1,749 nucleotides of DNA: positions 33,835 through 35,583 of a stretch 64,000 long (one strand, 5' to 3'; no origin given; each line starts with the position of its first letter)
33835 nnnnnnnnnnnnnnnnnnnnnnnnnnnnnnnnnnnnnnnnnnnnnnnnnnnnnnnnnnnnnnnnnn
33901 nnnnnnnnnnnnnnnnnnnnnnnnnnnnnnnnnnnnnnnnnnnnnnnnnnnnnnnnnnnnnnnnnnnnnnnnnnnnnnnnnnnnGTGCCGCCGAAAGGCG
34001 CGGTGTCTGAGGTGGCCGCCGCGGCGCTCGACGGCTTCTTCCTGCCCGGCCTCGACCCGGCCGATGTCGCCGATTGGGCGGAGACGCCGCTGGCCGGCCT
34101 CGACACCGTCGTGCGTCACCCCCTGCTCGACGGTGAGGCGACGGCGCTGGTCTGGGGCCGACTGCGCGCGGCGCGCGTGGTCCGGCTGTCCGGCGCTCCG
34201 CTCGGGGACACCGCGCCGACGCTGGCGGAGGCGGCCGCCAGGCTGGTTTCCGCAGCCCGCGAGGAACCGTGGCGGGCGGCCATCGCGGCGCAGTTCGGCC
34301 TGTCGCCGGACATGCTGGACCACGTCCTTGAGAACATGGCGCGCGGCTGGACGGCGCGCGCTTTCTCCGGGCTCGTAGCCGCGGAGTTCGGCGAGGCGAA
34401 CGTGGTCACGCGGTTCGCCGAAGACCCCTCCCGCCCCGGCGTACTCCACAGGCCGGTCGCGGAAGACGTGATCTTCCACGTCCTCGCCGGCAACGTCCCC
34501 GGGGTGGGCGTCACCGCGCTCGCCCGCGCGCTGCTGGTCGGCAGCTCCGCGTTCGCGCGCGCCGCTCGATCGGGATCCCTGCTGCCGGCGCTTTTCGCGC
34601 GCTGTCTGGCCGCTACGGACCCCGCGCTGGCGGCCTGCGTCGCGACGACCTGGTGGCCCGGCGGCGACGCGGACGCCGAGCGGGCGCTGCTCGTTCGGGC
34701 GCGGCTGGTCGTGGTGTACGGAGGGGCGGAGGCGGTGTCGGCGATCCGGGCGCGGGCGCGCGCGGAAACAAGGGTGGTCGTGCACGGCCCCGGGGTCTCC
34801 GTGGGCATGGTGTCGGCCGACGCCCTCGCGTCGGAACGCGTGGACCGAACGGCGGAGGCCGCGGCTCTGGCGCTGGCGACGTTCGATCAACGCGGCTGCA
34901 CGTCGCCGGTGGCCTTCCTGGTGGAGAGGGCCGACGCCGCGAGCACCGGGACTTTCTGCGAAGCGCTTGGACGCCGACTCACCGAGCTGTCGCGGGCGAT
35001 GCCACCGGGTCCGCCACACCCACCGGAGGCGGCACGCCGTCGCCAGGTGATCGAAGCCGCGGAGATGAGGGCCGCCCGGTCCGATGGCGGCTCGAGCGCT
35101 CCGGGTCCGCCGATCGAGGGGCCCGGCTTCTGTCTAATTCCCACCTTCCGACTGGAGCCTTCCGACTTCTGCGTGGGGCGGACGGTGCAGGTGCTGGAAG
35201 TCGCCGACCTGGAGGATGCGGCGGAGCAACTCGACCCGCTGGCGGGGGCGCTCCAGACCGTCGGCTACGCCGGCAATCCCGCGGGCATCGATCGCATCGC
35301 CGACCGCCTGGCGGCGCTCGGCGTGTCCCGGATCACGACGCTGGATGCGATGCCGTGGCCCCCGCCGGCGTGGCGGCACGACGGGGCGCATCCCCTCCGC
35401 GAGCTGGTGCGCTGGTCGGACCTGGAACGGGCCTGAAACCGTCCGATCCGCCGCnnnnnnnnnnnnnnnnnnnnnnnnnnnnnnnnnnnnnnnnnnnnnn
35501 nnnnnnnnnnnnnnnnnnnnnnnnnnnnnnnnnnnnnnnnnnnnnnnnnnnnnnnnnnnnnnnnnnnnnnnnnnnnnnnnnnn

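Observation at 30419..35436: Four-gene translationally coupled operon: lipoprotein, DUF255-thioredoxin, LuxE and LuxC, with no luciferase genes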

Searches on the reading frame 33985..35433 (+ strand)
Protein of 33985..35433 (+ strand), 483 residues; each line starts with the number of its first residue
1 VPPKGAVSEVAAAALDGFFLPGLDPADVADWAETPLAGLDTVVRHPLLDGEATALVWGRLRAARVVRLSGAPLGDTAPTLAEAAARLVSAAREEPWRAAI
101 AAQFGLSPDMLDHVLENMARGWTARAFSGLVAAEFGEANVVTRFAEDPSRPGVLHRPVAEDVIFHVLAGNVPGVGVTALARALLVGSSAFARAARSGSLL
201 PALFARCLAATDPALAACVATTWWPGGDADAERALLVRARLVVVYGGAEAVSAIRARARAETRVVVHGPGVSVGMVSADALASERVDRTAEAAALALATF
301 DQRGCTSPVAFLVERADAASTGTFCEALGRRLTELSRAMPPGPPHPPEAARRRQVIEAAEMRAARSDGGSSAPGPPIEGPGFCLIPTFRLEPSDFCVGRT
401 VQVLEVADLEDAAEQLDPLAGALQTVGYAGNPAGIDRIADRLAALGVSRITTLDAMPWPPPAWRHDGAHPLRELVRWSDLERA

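Call 6: search_protein_families(library=pfam, proteins=[window:33985-35433:+], max_evalue=0.01)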
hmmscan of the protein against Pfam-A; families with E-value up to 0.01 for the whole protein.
window:33985-35433:+ (483 aa): 1 family
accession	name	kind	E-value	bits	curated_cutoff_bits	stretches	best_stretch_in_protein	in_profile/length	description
PF05893.19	LuxC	-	3.9e-51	174.6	21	1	81-477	14-401/401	Acyl-CoA reductase (LuxC)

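Call 7: search_protein_families(library=ncbifam, proteins=[window:33985-35433:+], max_evalue=0.01)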
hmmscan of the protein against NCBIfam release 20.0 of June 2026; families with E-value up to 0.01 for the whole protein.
window:33985-35433:+ (483 aa): 1 family
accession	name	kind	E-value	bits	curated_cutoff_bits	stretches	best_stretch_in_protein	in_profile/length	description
NF052251.1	LCFA_red_LuxC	equivalog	3.7e-12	45.5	750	1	159-482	141-449/478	long-chain-fatty-acyl-CoA reductase LuxC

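Call 8: find_homologous_proteins(query=window:33985-35433:+, max_evalue=0.00001)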
Query window:33985-35433:+ (483 aa): 116 proteins with E <= 0.00001 among 8000 candidates.
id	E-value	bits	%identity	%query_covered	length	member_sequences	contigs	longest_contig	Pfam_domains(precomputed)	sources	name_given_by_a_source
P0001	0.0e+0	1025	100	99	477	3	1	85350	PF05893.20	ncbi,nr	ncbi:MAG TPA: acyl-CoA reductase [Longimicrobiales bacterium]|nr:acyl-CoA reductase [Longimicrobiale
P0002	9.2e-255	864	87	98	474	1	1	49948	PF05893.20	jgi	jgi:hypothetical protein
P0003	3.6e-150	519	65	82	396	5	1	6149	PF05893.20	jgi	jgi:hypothetical protein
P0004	1.4e-145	504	56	98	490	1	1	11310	PF05893.20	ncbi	-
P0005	3.7e-145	503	57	98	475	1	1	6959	PF05893.20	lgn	-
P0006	2.5e-142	493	56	98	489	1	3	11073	PF05893.20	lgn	-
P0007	9.7e-139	481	56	98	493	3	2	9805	PF05893.20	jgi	-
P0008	2.2e-131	457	53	97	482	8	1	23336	PF05893.20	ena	-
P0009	2.7e-125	437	51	100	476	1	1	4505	PF05893.20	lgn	-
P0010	9.3e-120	419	51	97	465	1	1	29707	PF05893.20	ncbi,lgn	ncbi:MAG: acyl-CoA reductase [Gemmatimonadota bacterium]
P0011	3.5e-118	414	51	97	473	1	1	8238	PF05893.20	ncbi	-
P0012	7.9e-109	383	47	97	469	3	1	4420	PF05893.20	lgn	-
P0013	2.0e-86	309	42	97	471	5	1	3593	PF05893.20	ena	-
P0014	1.1e-84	303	42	97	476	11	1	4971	PF05893.20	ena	-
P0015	1.2e-84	303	43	97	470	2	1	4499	PF05893.20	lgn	-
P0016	2.7e-84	302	41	96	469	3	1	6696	PF05893.20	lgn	-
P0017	1.4e-82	296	42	97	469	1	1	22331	PF05893.20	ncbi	ncbi:MAG TPA: acyl-CoA reductase [Longimicrobiales bacterium]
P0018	4.0e-80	288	42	97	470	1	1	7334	PF05893.20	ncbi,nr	ncbi:MAG TPA: acyl-CoA reductase [Longimicrobiales bacterium]|nr:acyl-CoA reductase [Longimicrobiale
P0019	1.1e-79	287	43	97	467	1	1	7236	PF05893.20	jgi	-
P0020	1.4e-79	286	42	97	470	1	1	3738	PF05893.20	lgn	-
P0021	1.6e-79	286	43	97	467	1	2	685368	PF05893.20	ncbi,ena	-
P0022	3.6e-79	285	40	97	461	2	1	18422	PF05893.20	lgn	-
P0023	5.3e-79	285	42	97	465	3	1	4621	PF05893.20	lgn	-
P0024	1.3e-78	283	39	97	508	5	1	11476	PF05893.20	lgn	-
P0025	1.7e-78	283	40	97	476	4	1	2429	PF05893.20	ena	-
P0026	7.6e-78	281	41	97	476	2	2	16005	PF05893.20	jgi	jgi:cytochrome c551/c552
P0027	9.5e-77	277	40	97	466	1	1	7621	PF05893.20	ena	-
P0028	2.9e-76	276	40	97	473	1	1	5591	PF05893.20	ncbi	-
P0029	1.2e-75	273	39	97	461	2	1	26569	PF05893.20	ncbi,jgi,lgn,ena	-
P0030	8.4e-73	264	43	79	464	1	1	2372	PF05893.20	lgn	-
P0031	3.4e-71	259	40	95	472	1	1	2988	PF05893.20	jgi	jgi:hypothetical protein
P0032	4.9e-70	255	40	95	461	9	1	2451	PF05893.20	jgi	jgi:hypothetical protein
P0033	1.1e-69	254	39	97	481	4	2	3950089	PF05893.20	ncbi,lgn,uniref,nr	ncbi:acyl-CoA reductase [Longimicrobium terrae]|uniref:Acyl-CoA reductase n=1 Tax=Longimicrobium ter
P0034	1.2e-69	254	41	90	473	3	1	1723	PF05893.20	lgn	-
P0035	1.3e-69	254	39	97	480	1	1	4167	PF05893.20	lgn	-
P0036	6.9e-69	251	39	97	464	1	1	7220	PF05893.20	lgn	-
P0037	2.9e-68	249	40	97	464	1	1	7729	PF05893.20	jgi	jgi:hypothetical protein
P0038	4.4e-68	249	40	95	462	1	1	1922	PF05893.20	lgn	-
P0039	1.7e-67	247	41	83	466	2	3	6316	PF05893.20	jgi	jgi:hypothetical protein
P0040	3.4e-67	246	42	79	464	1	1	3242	PF05893.20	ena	-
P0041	9.6e-67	244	49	64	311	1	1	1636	PF05893.20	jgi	jgi:hypothetical protein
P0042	1.5e-66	243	41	95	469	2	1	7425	PF05893.20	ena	-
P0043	7.2e-66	241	40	85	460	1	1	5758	PF05893.20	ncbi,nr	ncbi:MAG: hypothetical protein FIB01_05335 [Gemmatimonadetes bacterium]|nr:hypothetical protein [Gem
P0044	7.5e-66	241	39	79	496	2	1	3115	PF05893.20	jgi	jgi:hypothetical protein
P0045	1.5e-65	240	36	95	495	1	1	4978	PF05893.20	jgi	jgi:hypothetical protein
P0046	1.6e-65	240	39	90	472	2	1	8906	PF05893.20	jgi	jgi:hypothetical protein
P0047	6.7e-65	238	39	88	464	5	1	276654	PF05893.20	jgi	jgi:hypothetical protein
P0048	7.3e-65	238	41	87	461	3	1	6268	PF05893.20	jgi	jgi:hypothetical protein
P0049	9.6e-65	237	39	90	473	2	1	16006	PF05893.20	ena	-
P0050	2.4e-64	236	40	86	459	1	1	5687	PF05893.20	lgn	-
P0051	2.9e-64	236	39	80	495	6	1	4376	PF05893.20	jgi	jgi:hypothetical protein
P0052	4.0e-64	235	41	92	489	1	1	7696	PF05893.20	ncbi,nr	ncbi:MAG: hypothetical protein KY453_05405 [Gemmatimonadetes bacterium]|nr:hypothetical protein [Gem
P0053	4.1e-64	235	37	97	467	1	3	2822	PF05893.20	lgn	-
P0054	4.5e-64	235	40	79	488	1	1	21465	PF05893.20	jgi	jgi:hypothetical protein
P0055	6.0e-64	235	38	90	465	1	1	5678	PF05893.20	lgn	-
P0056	1.8e-63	233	38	97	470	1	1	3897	PF05893.20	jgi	jgi:hypothetical protein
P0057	2.4e-63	233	38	86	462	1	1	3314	PF05893.20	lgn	-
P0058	3.5e-63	232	40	97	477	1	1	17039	PF05893.20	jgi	jgi:hypothetical protein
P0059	4.2e-63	232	38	97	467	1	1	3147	PF05893.20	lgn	-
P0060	5.0e-63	232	40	86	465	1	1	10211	PF05893.20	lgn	-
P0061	5.4e-63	232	39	85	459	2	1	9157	PF05893.20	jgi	jgi:hypothetical protein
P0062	7.7e-63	231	37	97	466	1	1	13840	PF05893.20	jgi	jgi:hypothetical protein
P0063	8.7e-63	231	39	84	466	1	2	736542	PF05893.20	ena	-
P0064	9.2e-63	231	39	92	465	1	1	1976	PF05893.20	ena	-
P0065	1.4e-62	230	41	78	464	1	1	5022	PF05893.20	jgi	jgi:hypothetical protein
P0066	1.4e-62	230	41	78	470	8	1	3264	PF05893.20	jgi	jgi:hypothetical protein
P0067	1.5e-62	230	37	88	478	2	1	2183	PF05893.20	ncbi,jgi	-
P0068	5.0e-62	229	39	92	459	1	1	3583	PF05893.20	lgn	-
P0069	6.0e-62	228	36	95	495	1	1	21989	PF05893.20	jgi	jgi:hypothetical protein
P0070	1.4e-61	227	36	96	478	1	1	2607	PF05893.20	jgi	-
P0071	1.4e-60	224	39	83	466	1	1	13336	PF05893.20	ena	-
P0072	3.1e-60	223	36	97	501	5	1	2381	PF05893.20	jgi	jgi:hypothetical protein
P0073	5.1e-60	222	40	78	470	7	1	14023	PF05893.20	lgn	-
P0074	6.8e-60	221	37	90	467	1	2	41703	PF05893.20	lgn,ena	-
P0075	7.3e-60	221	39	85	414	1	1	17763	PF05893.20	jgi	jgi:hypothetical protein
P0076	9.0e-60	221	38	97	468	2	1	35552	PF05893.20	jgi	-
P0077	9.8e-60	221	36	92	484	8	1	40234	PF05893.20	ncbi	-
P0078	1.2e-59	221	40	77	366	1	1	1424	PF05893.20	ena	-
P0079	2.4e-59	220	35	91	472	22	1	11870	PF05893.20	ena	-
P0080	4.6e-59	219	38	97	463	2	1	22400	PF05893.20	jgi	jgi:hypothetical protein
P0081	4.7e-59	219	36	88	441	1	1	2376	PF05893.20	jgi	jgi:hypothetical protein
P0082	5.4e-59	219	37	86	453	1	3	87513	PF05893.20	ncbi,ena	-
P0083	6.9e-59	218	40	81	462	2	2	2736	PF05893.20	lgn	-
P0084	1.0e-58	218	37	97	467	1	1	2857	PF05893.20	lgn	-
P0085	4.8e-57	212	38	86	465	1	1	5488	PF05893.20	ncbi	ncbi:acyl-CoA reductase [soil metagenome]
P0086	7.6e-57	211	39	78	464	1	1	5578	PF05893.20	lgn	-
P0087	1.2e-56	211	41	78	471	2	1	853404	PF05893.20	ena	-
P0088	1.6e-56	210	37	92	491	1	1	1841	PF05893.20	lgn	-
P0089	3.7e-56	209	38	79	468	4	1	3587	PF05893.20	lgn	-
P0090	8.0e-56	208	37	87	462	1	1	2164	PF05893.20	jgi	jgi:hypothetical protein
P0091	1.1e-55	208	38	88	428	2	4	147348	PF05893.20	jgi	jgi:hypothetical protein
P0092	5.2e-54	202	38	78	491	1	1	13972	PF05893.20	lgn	-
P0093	1.1e-53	201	37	97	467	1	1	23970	PF05893.20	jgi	jgi:hypothetical protein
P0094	1.1e-53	201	37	90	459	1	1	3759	PF05893.20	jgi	jgi:hypothetical protein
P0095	4.2e-53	199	38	78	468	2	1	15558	PF05893.20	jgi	jgi:hypothetical protein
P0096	1.5e-52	197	40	79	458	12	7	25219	PF05893.20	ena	-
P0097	6.9e-52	195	37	79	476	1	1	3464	PF05893.20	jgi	jgi:hypothetical protein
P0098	1.4e-51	194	34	97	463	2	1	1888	PF05893.20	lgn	-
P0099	1.2e-50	191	36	78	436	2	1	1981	PF05893.20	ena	-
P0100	4.3e-48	183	40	62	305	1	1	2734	PF05893.20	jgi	jgi:hypothetical protein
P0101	7.6e-47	178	38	93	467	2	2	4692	PF05893.20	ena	-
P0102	5.9e-39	152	35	80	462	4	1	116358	PF05893.20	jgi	jgi:hypothetical protein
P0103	5.8e-35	139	34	97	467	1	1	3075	PF05893.20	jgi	jgi:hypothetical protein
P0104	4.1e-26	110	32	80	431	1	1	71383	PF05893.20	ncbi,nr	ncbi:MAG: hypothetical protein IT293_06915 [Deltaproteobacteria bacterium]|nr:hypothetical protein [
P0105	5.4e-23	100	31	86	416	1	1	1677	PF05893.20,PF00171.28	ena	-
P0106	1.0e-22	99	33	65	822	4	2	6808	PF05893.20,PF00202.28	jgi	-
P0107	1.4e-20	92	30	86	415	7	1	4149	PF05893.20,PF00171.28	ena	-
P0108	2.2e-20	91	36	63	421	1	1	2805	PF05893.20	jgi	-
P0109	1.5e-19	89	32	63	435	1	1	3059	PF05893.20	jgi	jgi:hypothetical protein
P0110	2.1e-18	85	30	66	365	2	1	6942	PF05893.20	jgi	-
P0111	2.1e-17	81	34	64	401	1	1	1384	PF05893.20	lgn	-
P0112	3.7e-17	81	33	64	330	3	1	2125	PF05893.20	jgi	jgi:hypothetical protein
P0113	4.8e-16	77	36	63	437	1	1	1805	PF05893.20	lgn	-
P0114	6.1e-16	77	32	69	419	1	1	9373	PF05893.20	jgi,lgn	jgi:hypothetical protein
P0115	9.6e-16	76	34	63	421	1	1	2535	PF05893.20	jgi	-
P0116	1.4e-14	72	34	63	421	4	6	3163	PF05893.20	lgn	-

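Call 10: find_encoding_contigs(protein=P0033, flank=8000, max_places=2)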
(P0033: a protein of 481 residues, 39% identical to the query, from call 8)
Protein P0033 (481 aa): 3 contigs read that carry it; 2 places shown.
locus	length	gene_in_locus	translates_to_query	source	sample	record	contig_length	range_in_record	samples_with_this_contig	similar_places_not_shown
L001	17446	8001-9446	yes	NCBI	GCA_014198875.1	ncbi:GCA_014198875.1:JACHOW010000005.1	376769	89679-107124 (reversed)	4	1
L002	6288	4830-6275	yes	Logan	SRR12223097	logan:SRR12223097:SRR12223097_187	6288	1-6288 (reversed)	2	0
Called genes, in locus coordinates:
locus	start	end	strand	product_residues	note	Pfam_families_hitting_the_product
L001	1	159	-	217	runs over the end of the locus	-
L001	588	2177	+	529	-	PF00009:GTP_EFTU, PF01926:MMR_HSR1 (weak), PF22042:EF-G_D2, PF03144:GTP_EFTU_D2, PF16658:RF3_C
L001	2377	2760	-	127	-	-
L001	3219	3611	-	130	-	PF04972:BON (weak)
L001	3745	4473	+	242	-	PF02517:Rce1-like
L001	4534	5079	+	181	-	-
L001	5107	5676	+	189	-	-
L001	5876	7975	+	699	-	PF18939:DUF5686 (weak)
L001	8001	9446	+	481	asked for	PF05893:LuxC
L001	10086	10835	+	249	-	PF01464:SLT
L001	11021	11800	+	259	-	PF07722:Peptidase_C26, PF00117:GATase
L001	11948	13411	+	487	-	PF00773:RNB, PF18614:RNase_II_C_S1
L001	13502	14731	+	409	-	PF17170:DUF5128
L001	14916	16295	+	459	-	PF17170:DUF5128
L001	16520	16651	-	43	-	-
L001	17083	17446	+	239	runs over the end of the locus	PF00756:Esterase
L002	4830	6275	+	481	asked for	PF05893:LuxC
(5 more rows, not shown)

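Call 11: find_encoding_contigs(protein=P0010, flank=8000, max_places=2)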
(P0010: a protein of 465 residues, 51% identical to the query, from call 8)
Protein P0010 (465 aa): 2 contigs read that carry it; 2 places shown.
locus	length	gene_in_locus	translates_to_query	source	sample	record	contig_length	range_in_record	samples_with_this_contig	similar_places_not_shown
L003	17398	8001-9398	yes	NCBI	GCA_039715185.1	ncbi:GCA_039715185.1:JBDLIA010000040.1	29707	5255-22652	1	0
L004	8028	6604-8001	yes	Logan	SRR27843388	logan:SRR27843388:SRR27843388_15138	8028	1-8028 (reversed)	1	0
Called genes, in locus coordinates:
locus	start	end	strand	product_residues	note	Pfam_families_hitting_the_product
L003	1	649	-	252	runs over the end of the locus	-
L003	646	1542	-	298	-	PF00005:ABC_tran, PF13304:AAA_21 (weak)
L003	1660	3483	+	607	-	PF05157:MshEN, PF00437:T2SSE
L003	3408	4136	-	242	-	-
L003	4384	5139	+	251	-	-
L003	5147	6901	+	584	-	PF03190:Thioredox_DsbH, PF13098:Thioredoxin_2 (weak), PF13899:Thioredoxin_7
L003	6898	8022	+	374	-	PF04443:LuxE (faint)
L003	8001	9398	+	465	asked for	PF05893:LuxC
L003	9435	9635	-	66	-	-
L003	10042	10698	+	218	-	PF01464:SLT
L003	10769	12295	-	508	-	PF00672:HAMP, PF00512:HisKA, PF02518:HATPase_c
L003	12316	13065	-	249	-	-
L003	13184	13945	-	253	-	-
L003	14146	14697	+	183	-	PF14537:Cytochrom_c3_2 (faint), PF14522:Cytochrome_C7 (faint)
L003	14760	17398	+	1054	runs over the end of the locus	PF04879:Molybdop_Fe4S4, PF12838:Fer4_7 (faint), PF00384:Molybdopterin, PF01568:Molydop_binding, PF13247:Fer4_11 (weak)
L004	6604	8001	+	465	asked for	PF05893:LuxC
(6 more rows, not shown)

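Call 12: find_encoding_contigs(protein=P0021, flank=8000, max_places=2)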
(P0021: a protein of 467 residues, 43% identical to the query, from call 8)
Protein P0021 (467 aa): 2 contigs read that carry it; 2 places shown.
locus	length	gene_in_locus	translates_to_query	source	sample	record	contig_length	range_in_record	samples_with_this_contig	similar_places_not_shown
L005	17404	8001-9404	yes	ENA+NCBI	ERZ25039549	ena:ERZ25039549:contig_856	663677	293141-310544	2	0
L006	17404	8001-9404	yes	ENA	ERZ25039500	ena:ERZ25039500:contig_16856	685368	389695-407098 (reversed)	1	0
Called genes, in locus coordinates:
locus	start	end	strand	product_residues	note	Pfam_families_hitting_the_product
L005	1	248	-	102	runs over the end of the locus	-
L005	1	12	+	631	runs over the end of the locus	PF05157:MshEN, PF00437:T2SSE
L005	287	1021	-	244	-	-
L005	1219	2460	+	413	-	PF00512:HisKA, PF02518:HATPase_c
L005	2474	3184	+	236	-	-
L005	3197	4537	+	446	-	PF00072:Response_reg, PF00158:Sigma54_activat, PF14532:Sigma54_activ_2, PF00004:AAA (faint), PF25601:AAA_lid_14, PF02954:HTH_8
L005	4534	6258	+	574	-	PF01103:Omp85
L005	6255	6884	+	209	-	PF14334:DUF4390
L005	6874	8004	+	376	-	PF04443:LuxE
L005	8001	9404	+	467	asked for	PF05893:LuxC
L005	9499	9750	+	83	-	PF04226:Transgly_assoc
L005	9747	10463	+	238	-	PF02683:DsbD_TM, PF13386:DsbD_2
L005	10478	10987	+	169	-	PF00578:AhpC-TSA, PF08534:Redoxin, PF00085:Thioredoxin, PF13098:Thioredoxin_2 (faint), PF13905:Thioredoxin_8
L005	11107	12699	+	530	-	PF02518:HATPase_c (weak), PF13589:HATPase_c_3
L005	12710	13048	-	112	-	PF00578:AhpC-TSA, PF08534:Redoxin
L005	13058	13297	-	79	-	PF00578:AhpC-TSA (weak)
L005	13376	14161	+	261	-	-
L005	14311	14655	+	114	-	PF00581:Rhodanese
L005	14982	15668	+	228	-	-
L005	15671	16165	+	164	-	PF01381:HTH_3, PF13560:HTH_31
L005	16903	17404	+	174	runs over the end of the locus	-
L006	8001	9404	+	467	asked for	PF05893:LuxC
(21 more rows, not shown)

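Call 14: find_encoding_contigs(protein=P0063, flank=8000, max_places=1)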
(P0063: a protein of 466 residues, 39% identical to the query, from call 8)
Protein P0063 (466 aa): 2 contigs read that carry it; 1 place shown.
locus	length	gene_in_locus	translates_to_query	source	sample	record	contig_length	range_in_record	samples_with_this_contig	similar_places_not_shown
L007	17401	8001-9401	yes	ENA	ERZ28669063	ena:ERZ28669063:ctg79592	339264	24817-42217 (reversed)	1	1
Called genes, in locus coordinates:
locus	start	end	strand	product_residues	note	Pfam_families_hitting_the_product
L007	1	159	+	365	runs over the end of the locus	PF01571:GCV_T, PF08669:GCV_T_C (weak)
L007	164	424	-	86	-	PF00578:AhpC-TSA (weak)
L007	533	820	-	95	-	PF00578:AhpC-TSA (weak)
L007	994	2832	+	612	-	PF02012:BNR (faint), PF15902:Sortilin-Vps10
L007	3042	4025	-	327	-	PF00890:FAD_binding_2 (faint), PF01134:GIDA (faint), PF01494:FAD_binding_3 (faint), PF03486:HI0933_like (faint), PF07992:Pyr_redox_2, PF13738:Pyr_redox_3, PF13434:Lys_Orn_oxgnase (weak), PF00070:Pyr_redox, +1 more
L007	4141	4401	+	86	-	-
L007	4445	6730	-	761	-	PF19313:DUF5916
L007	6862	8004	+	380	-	PF04443:LuxE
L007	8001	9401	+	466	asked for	PF05893:LuxC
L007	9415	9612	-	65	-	PF04014:MazE_antitoxin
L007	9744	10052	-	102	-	-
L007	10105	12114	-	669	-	PF11992:TgpA_N, PF01841:Transglut_core, PF13559:DUF4129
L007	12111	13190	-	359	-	PF01882:DUF58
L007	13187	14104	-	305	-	PF20030:bpMoxR, PF05496:RuvB_N (faint), PF00004:AAA (weak), PF07726:AAA_3, PF07728:AAA_5, PF17863:AAA_lid_2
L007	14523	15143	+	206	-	PF02085:Cytochrom_CIII (faint), PF14537:Cytochrom_c3_2 (faint), PF14522:Cytochrome_C7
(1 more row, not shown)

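Call 15: find_encoding_contigs(protein=P0087, flank=8000, max_places=1)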
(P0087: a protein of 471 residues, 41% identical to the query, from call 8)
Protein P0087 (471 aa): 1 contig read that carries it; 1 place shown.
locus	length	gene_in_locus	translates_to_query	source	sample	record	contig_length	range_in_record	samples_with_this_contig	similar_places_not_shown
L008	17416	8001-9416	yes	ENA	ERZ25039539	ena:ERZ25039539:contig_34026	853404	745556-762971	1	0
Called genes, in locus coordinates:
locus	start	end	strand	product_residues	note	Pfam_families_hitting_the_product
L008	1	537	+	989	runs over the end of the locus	PF00072:Response_reg (faint), PF01326:PPDK_N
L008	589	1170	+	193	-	PF03602:Cons_hypoth95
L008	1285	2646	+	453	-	PF02812:ELFV_dehydrog_N, PF00208:ELFV_dehydrog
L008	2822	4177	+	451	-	PF08811:DUF1800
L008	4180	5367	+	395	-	PF07394:DUF1501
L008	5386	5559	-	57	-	-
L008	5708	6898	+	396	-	PF00890:FAD_binding_2, PF01134:GIDA (weak), PF01266:DAO, PF01494:FAD_binding_3 (weak), PF07992:Pyr_redox_2 (faint), PF12831:FAD_oxidored (weak), PF13450:NAD_binding_8 (weak)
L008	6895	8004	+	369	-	PF04443:LuxE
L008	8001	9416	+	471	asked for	PF05893:LuxC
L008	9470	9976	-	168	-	PF01661:Macro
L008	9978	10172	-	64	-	PF04014:MazE_antitoxin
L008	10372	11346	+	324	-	PF00005:ABC_tran, PF13304:AAA_21, PF13732:DrrA1-3_C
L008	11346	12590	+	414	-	PF12698:ABC2_membrane_3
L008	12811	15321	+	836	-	PF12704:MacB_PCD, PF02687:FtsX, PF12704:MacB_PCD, PF02687:FtsX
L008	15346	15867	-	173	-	PF12867:DinB_2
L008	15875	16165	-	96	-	-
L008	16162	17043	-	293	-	PF21088:MS_channel_1st, PF00924:MS_channel_2nd, PF21082:MS_channel_3rd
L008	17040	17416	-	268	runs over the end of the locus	PF04254:DUF432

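Call 16: find_encoding_contigs(protein=P0104, flank=8000, max_places=1)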
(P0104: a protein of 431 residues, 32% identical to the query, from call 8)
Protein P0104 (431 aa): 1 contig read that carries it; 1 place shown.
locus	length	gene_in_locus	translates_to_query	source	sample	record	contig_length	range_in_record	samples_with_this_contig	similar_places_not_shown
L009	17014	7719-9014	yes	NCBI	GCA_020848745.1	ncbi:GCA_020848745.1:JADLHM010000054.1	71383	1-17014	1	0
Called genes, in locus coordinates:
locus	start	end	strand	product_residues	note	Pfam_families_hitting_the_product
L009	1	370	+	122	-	PF05872:HerA_C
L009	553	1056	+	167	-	PF03734:YkuD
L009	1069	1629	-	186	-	PF03734:YkuD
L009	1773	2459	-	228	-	-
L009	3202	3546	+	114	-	-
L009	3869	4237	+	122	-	-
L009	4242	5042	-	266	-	PF00106:adh_short, PF13561:adh_short_C2, PF12241:Enoyl_reductase (faint)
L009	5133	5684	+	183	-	-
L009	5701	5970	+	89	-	PF04977:DivIC (faint)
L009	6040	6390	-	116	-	PF00515:TPR_1 (weak), PF07719:TPR_2 (weak), PF13181:TPR_8 (faint), PF13424:TPR_12 (faint), PF13428:TPR_14 (faint), PF13432:TPR_16, PF13414:TPR_11, PF14559:TPR_19, +2 more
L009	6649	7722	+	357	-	PF04443:LuxE (faint)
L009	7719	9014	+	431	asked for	PF05893:LuxC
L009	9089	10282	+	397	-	PF00202:Aminotran_3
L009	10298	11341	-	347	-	PF03462:PCRF, PF00472:RF-1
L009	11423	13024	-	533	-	PF20154:LNT_N, PF00795:CN_hydrolase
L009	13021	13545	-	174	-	PF02130:YbeY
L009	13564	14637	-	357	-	PF01695:IstB_IS21 (weak), PF02562:PhoH, PF13604:AAA_30 (weak), PF13245:AAA_19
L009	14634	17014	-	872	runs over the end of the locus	PF01411:tRNA-synt_2c, PF07973:tRNA_SAD, PF02272:DHHA1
